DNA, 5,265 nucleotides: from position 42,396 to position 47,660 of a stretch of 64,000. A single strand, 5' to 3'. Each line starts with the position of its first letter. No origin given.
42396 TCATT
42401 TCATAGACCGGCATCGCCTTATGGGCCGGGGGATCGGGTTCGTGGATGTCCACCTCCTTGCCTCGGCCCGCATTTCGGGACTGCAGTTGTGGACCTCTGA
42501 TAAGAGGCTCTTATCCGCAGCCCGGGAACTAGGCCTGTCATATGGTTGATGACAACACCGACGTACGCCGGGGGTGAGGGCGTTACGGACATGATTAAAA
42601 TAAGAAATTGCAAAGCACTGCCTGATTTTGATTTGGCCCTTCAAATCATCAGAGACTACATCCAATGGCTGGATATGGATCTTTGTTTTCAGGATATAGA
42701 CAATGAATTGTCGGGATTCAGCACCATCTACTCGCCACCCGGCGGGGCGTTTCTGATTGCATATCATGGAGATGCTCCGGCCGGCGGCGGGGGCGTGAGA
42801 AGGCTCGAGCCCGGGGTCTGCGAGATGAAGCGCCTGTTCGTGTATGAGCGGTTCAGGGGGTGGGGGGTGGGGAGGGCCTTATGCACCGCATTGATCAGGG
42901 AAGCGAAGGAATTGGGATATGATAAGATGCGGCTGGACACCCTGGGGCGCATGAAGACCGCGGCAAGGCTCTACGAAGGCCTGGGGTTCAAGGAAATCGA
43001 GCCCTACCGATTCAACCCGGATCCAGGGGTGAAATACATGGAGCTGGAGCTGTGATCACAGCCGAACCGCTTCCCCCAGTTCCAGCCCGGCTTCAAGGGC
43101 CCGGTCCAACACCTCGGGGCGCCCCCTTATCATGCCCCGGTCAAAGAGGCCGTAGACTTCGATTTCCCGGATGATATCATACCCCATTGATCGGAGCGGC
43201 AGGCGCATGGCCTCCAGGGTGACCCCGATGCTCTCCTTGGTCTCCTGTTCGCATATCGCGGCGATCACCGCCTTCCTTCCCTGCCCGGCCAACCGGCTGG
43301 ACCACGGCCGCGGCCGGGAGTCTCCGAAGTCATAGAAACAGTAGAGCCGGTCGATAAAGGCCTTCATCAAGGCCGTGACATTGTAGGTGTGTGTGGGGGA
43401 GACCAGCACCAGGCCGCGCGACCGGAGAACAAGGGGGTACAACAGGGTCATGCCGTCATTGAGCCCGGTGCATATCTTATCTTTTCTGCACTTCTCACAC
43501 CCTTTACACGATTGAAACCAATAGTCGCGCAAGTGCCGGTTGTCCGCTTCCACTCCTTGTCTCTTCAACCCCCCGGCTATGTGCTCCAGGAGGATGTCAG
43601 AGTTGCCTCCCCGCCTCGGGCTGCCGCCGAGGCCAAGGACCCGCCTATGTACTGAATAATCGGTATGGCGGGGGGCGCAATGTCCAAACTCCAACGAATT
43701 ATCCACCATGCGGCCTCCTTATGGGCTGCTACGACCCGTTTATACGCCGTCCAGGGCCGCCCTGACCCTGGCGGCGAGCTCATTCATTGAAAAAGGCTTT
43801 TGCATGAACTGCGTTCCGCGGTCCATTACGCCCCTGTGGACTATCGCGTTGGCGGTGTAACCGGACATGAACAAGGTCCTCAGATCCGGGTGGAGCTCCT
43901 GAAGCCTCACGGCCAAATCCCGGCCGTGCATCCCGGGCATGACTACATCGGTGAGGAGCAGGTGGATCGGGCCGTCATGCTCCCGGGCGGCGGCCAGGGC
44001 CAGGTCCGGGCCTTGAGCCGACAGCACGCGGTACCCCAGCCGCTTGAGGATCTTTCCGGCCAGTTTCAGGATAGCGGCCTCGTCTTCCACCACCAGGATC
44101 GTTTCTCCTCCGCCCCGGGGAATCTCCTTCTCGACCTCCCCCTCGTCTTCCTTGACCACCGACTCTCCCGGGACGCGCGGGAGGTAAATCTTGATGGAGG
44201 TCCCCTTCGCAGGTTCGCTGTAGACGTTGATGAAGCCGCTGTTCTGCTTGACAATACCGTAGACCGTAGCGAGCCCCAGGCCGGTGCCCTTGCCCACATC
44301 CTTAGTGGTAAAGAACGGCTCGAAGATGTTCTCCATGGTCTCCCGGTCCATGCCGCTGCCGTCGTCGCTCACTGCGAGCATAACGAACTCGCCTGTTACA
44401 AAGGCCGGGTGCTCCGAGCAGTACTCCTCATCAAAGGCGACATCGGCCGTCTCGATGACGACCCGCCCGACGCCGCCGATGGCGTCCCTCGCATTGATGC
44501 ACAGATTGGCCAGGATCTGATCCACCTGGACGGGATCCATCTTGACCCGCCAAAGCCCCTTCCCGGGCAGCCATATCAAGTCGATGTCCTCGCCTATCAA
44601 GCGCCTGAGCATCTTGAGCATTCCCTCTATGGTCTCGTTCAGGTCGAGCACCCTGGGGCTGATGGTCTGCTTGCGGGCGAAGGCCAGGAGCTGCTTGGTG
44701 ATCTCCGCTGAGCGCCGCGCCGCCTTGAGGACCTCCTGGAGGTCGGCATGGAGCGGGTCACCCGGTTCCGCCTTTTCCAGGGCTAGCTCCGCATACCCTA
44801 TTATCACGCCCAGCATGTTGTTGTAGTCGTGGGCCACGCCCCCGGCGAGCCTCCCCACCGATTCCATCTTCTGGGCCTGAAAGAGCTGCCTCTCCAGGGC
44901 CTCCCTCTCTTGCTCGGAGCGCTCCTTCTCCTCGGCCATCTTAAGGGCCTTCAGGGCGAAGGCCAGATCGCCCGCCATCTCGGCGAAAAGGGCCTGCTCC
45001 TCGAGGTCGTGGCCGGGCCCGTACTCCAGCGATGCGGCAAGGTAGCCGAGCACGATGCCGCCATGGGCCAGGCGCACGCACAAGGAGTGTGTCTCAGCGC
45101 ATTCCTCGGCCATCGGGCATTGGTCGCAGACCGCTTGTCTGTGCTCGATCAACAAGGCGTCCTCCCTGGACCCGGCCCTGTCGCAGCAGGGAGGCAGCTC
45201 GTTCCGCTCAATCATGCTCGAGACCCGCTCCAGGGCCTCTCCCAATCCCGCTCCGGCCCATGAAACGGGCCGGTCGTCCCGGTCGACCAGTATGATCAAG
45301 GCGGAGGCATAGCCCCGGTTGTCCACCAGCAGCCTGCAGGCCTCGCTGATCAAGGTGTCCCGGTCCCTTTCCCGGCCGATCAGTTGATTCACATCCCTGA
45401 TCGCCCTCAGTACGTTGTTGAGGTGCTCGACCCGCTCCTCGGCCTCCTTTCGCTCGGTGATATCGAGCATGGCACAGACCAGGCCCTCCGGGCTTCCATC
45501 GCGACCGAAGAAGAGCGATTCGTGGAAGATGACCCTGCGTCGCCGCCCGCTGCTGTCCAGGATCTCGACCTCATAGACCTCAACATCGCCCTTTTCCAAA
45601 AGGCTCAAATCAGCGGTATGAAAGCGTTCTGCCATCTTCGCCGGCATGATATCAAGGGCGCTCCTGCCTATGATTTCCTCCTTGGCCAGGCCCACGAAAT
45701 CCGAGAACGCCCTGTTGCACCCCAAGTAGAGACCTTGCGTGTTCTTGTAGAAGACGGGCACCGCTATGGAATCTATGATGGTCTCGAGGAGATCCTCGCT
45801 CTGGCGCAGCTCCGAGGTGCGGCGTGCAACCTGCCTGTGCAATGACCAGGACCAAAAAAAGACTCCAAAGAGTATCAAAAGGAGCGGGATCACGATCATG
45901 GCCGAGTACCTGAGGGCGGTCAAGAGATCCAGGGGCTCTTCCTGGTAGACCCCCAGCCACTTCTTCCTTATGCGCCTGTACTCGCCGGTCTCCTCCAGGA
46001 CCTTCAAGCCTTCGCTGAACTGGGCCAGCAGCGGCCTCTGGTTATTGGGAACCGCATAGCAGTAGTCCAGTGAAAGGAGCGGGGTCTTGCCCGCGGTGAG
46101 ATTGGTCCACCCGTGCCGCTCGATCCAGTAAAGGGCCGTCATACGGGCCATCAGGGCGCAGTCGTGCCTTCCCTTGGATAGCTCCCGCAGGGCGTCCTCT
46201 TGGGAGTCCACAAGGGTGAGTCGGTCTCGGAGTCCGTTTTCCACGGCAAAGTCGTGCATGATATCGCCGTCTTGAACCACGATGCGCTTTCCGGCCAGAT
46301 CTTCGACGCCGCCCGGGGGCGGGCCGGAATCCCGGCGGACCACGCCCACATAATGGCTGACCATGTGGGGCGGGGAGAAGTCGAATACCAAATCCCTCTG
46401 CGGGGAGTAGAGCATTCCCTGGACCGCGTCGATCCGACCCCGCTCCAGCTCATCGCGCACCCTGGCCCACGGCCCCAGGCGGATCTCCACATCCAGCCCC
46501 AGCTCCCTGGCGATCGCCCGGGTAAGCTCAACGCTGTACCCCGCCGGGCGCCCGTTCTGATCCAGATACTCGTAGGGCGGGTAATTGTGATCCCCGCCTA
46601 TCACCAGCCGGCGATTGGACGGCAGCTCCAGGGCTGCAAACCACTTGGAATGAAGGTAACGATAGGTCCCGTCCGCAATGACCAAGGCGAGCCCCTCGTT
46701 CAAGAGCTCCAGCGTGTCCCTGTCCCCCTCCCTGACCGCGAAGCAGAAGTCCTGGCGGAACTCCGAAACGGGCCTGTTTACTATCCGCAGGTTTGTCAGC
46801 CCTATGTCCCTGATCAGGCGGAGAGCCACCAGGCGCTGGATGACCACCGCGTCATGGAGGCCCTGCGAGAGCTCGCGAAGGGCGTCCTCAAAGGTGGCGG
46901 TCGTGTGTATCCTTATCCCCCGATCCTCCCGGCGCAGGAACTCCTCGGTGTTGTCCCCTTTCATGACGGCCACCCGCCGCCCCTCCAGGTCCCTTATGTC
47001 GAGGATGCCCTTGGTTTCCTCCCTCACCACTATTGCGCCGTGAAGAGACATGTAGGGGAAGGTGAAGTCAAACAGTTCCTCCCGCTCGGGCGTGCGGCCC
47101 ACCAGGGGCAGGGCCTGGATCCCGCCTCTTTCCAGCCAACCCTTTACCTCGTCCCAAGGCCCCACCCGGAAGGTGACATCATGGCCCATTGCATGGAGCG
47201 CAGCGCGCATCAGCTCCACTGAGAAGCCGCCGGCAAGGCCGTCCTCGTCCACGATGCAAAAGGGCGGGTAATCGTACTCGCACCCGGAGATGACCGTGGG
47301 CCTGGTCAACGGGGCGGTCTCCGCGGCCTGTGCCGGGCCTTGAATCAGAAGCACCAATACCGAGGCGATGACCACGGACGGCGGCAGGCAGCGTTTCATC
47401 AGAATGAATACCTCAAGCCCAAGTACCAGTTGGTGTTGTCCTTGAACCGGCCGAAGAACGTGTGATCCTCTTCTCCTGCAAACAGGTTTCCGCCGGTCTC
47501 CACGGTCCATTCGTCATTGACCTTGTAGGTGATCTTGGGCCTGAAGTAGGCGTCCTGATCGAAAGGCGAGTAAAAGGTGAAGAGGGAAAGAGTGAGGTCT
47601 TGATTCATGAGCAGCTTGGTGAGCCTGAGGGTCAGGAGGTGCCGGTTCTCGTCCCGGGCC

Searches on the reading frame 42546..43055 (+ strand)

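Call 48: search_protein_families(library=pfam, proteins=[window:42546-43055:+], max_evalue=0.01)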
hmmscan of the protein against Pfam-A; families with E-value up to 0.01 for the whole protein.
window:42546-43055:+ (169 aa): 5 families
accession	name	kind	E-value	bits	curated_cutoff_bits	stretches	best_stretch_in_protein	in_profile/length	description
PF00583.31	Acetyltransf_1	-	1.2e-13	51.7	20.7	1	60-148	24-116/116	Acetyltransferase (GNAT) family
PF13508.13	Acetyltransf_7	-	4.4e-12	46.7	27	1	66-150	2-84/84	Acetyltransferase (GNAT) domain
PF13673.13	Acetyltransf_10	-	1.1e-09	38.8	23.6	1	69-155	33-114/128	Acetyltransferase (GNAT) domain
PF08445.16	FR47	-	3.7e-05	24.1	22.1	1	88-153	18-82/86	FR47-like protein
PF14542.12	Acetyltransf_CG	-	0.0093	16.5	30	0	89-125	22-58/80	GCN5-related N-acetyl-transferase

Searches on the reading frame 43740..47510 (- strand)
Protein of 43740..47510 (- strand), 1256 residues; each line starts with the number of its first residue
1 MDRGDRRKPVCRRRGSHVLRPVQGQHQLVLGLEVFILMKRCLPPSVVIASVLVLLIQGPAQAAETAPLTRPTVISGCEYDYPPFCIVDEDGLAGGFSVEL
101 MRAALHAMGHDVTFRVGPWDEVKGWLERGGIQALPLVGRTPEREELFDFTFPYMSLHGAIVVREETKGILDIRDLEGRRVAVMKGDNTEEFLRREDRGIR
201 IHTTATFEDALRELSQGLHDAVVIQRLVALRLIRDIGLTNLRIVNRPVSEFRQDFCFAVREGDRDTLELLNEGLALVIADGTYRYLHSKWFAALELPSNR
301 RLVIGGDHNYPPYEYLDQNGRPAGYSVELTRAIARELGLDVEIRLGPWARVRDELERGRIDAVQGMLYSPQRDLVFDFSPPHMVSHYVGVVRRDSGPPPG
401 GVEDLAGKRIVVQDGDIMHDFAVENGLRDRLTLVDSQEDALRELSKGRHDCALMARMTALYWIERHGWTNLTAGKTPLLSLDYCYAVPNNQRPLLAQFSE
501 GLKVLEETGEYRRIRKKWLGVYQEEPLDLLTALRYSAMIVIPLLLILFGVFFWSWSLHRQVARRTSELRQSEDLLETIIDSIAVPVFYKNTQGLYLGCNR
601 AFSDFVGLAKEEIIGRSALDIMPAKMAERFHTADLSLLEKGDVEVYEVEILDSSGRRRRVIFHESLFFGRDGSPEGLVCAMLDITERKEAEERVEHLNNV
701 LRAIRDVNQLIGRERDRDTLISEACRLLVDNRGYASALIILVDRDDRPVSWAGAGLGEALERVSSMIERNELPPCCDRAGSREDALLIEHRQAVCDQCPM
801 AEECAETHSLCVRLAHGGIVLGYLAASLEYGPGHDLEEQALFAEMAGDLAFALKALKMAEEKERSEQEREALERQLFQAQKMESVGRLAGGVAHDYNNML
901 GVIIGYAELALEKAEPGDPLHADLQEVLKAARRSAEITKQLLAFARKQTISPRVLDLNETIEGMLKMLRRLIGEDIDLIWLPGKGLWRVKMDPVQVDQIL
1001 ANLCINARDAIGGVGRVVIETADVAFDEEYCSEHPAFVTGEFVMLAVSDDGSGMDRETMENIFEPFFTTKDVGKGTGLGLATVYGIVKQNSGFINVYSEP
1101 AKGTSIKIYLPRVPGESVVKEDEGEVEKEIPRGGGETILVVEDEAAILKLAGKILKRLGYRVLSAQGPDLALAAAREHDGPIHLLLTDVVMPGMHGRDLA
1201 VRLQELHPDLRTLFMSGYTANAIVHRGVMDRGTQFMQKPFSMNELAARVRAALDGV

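Call 10: search_protein_families(library=pfam, proteins=[window:43740-47510:-])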
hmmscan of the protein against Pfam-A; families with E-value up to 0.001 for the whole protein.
window:43740-47510:- (1256 aa): 9 families
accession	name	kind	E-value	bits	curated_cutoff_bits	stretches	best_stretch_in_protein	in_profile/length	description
PF00497.25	SBP_bac_3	-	6.6e-57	191.4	26.4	2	302-520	1-131/132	Bacterial extracellular solute-binding proteins, family 3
PF00072.30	Response_reg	-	1.4e-18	67.5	30.2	1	1138-1250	1-111/111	Response regulator receiver domain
PF02518.31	HATPase_c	-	8.2e-18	65.3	26.4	1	992-1112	2-109/111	Histidine kinase-, DNA gyrase B-, and HSP90-like ATPase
PF08448.16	PAS_4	-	3.7e-15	56.5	23.1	1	580-689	2-110/110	PAS fold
PF00989.32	PAS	-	2.8e-10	40.6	22.6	1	575-684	3-113/113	PAS fold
PF13426.13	PAS_9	-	8.8e-07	29.6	27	1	585-686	3-103/103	PAS domain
PF00512.31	HisKA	-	9.4e-06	26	26.9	1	886-948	3-64/66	His Kinase A (phospho-acceptor) domain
PF13185.12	GAF_2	-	1.1e-05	26.1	28.6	1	715-853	2-135/136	GAF domain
PF13188.13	PAS_8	-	0.00094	19.4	21.8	0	574-622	2-51/65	PAS domain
